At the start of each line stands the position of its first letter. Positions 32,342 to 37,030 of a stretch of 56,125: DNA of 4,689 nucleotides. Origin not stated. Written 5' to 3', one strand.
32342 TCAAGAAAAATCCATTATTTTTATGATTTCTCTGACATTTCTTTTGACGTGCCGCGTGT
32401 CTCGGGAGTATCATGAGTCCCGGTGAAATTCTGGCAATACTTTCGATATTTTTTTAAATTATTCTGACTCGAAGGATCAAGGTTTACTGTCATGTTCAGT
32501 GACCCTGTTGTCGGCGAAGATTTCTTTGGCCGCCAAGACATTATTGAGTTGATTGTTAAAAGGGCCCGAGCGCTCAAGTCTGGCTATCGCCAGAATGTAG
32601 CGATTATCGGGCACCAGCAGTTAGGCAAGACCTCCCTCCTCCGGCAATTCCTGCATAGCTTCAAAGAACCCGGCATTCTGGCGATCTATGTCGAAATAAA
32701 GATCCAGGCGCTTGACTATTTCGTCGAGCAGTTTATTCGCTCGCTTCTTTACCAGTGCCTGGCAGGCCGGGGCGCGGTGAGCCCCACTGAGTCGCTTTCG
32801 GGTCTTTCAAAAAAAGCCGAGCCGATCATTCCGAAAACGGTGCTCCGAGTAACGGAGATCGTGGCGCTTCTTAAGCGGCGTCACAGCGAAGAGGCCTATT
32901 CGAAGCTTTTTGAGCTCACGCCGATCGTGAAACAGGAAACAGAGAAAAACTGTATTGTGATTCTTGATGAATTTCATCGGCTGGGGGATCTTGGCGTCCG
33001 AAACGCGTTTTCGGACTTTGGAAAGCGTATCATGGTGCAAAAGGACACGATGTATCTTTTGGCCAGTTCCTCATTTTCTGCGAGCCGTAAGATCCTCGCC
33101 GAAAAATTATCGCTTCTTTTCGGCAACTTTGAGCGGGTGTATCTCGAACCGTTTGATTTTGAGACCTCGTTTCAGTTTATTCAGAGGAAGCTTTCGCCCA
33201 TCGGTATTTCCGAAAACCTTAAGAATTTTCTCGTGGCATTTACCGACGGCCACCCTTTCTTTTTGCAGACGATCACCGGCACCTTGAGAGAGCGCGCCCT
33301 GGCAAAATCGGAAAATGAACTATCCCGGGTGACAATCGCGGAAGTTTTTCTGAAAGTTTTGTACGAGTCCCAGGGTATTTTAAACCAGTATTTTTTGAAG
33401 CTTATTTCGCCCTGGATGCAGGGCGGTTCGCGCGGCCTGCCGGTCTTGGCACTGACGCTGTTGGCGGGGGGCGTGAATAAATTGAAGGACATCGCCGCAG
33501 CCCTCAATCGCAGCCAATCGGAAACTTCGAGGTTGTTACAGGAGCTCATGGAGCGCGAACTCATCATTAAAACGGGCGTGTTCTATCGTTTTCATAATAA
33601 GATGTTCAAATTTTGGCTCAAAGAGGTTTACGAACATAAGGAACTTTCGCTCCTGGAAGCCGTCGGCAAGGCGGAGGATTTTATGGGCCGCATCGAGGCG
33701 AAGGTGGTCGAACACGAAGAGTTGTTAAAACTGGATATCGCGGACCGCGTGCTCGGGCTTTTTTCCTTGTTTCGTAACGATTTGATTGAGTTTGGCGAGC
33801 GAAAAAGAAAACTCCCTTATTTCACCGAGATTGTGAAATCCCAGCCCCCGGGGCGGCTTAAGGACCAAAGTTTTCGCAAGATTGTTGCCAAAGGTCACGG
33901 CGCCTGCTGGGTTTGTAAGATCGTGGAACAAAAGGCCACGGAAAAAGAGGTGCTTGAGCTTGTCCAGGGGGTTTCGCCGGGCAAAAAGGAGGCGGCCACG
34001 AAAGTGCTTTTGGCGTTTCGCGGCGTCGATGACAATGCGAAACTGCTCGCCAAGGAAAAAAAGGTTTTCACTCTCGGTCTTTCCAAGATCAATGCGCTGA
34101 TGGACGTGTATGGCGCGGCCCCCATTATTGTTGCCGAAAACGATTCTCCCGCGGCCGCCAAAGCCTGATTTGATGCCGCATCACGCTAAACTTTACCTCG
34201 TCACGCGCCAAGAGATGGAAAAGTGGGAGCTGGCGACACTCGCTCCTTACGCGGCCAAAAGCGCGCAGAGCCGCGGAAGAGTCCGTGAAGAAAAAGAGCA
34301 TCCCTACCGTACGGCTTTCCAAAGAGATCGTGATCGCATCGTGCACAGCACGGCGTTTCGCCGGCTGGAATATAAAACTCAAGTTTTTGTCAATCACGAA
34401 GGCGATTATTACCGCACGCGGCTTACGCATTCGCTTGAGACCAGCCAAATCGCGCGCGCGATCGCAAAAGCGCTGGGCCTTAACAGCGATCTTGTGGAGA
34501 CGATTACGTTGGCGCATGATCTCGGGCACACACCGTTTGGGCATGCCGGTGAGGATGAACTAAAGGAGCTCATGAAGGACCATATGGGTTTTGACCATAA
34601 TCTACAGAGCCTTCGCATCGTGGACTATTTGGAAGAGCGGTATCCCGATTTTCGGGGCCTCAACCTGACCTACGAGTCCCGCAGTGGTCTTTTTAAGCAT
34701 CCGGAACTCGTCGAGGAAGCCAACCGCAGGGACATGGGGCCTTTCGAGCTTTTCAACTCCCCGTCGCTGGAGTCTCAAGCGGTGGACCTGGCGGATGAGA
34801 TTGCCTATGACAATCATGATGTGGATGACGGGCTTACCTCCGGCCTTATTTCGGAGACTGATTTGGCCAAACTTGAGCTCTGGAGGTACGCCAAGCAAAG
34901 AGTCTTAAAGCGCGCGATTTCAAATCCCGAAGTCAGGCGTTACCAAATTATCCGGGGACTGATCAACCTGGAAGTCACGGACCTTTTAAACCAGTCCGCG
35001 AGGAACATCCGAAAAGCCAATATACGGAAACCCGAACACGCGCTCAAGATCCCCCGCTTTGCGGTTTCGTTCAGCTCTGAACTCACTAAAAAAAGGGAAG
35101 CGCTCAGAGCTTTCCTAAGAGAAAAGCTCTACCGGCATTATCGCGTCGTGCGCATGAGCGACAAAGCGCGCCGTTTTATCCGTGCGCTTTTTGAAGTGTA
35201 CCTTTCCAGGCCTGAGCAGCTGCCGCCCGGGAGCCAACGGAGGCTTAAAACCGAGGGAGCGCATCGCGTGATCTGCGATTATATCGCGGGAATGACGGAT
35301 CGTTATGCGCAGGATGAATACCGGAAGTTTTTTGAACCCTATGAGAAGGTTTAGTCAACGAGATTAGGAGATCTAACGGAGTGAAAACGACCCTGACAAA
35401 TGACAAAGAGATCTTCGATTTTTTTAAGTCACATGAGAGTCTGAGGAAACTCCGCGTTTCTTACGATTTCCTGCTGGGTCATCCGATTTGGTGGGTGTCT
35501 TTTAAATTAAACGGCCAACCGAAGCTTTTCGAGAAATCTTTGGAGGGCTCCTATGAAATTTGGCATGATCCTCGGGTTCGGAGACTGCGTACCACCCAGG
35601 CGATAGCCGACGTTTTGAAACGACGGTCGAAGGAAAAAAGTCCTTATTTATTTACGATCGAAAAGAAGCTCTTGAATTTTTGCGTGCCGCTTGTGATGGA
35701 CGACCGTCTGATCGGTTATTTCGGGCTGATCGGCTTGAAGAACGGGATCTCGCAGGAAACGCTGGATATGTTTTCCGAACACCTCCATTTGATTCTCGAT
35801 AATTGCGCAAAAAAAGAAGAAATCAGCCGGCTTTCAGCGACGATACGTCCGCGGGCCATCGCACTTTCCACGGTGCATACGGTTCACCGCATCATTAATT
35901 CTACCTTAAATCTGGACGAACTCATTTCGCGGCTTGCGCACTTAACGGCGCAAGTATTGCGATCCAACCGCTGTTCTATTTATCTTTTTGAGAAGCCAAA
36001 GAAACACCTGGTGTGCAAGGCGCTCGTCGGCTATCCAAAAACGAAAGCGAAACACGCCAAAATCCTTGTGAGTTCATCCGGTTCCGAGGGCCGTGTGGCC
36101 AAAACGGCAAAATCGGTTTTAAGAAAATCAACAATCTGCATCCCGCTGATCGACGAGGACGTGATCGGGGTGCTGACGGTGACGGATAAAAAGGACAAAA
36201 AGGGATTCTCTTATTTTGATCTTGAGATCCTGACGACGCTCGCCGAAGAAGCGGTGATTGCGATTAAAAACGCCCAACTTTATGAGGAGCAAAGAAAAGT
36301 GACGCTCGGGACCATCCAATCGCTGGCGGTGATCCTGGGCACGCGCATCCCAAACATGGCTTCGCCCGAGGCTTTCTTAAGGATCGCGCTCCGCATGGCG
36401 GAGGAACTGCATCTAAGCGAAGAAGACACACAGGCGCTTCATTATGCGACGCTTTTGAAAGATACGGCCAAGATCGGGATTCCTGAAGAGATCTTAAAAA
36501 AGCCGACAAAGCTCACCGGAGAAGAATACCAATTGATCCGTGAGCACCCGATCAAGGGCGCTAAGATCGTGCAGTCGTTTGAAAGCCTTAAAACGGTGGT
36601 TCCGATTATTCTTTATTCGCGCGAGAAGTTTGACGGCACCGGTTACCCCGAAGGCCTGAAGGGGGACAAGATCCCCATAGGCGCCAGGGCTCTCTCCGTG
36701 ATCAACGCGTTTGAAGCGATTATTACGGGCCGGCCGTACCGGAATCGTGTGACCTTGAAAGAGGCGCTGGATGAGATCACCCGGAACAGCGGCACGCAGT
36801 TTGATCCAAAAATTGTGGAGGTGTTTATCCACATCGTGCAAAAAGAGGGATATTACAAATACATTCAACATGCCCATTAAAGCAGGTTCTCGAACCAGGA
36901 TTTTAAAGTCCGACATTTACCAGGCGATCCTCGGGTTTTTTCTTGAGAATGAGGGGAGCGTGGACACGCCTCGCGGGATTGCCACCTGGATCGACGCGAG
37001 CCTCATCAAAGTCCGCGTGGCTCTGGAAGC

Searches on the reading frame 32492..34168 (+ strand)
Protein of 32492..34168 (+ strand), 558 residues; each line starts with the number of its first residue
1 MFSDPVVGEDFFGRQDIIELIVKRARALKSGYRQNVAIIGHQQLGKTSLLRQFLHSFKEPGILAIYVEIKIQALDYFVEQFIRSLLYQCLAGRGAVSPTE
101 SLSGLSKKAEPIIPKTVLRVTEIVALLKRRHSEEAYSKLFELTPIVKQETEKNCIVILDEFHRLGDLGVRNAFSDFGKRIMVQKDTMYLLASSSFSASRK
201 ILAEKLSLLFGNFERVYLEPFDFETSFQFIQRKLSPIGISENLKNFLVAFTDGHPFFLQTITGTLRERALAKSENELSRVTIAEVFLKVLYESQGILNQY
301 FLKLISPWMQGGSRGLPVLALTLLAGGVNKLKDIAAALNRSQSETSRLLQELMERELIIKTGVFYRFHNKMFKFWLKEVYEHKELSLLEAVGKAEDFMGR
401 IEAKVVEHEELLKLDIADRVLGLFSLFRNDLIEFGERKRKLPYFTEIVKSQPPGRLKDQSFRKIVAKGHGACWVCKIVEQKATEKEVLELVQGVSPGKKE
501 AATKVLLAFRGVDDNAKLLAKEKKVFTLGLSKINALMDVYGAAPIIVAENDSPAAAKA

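Call 41: search_protein_families(library=pfam, proteins=[window:32492-34168:+], max_evalue=0.00001)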
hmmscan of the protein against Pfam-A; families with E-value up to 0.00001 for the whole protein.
window:32492-34168:+ (558 aa): 3 families
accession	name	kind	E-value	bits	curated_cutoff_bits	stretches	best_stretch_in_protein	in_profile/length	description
PF01637.24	ATPase_2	-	6e-10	39.7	33.2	1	27-256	14-220/225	ATPase domain predominantly from Archaea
PF13191.12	AAA_16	-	1.3e-09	39.2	32.6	1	11-166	2-146/167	AAA ATPase domain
PF13173.12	AAA_14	-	1.3e-06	28.9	27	0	140-224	48-126/129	AAA domain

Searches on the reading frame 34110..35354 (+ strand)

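Call 41: search_protein_families(library=pfam, proteins=[window:34110-35354:+], max_evalue=0.00001)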
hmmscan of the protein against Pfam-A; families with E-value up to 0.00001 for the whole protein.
window:34110-35354:+ (414 aa): 2 families
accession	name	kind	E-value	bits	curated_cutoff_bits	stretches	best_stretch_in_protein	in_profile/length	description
PF13286.11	HD_assoc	-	1.2e-28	99.9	22.2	1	319-406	1-91/91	Phosphohydrolase-associated domain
PF01966.28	HD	-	9.7e-14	52.1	22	1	104-232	1-114/116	HD domain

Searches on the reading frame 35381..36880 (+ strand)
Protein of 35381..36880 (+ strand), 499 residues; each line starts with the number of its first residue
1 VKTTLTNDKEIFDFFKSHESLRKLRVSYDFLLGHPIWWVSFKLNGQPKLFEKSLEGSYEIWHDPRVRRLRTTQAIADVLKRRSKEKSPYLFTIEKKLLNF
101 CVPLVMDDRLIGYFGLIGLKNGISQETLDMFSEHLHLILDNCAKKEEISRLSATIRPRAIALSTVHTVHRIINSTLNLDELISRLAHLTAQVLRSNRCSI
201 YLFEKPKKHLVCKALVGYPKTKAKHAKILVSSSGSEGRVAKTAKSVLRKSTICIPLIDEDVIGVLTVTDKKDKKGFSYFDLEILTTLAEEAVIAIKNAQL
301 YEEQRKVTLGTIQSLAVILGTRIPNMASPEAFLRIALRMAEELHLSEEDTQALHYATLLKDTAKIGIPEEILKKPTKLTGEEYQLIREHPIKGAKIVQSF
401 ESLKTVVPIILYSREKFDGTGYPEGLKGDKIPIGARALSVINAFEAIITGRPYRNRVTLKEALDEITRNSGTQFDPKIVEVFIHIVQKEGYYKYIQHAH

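Call 8: search_protein_families(library=ncbifam, proteins=[window:35381-36880:+], max_evalue=0.00001)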
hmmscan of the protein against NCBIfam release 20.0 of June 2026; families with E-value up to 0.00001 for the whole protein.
window:35381-36880:+ (499 aa): 1 family
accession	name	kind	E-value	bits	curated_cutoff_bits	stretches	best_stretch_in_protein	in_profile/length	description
NF053512.1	nitric_RR_NosR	exception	4.4e-37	128.1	400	1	302-489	168-357/422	response regulator c-di-GMP phosphodiesterase, NosR family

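Call 41: search_protein_families(library=pfam, proteins=[window:35381-36880:+], max_evalue=0.00001)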
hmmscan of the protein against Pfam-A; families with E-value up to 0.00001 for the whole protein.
window:35381-36880:+ (499 aa): 5 families
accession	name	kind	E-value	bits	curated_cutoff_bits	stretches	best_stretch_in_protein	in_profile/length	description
PF13487.12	HD_5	-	2.4e-38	132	27.2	1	292-478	6-170/170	HD domain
PF13492.12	GAF_3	-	5.6e-10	40.2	27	1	177-297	1-129/129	GAF domain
PF01590.32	GAF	-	5.7e-10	40.3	22.4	1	177-295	1-133/133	GAF domain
PF13185.12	GAF_2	-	1.4e-09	38.7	28.6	1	249-295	89-135/136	GAF domain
PF01966.28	HD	-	4e-09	37.2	22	1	333-446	9-115/116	HD domain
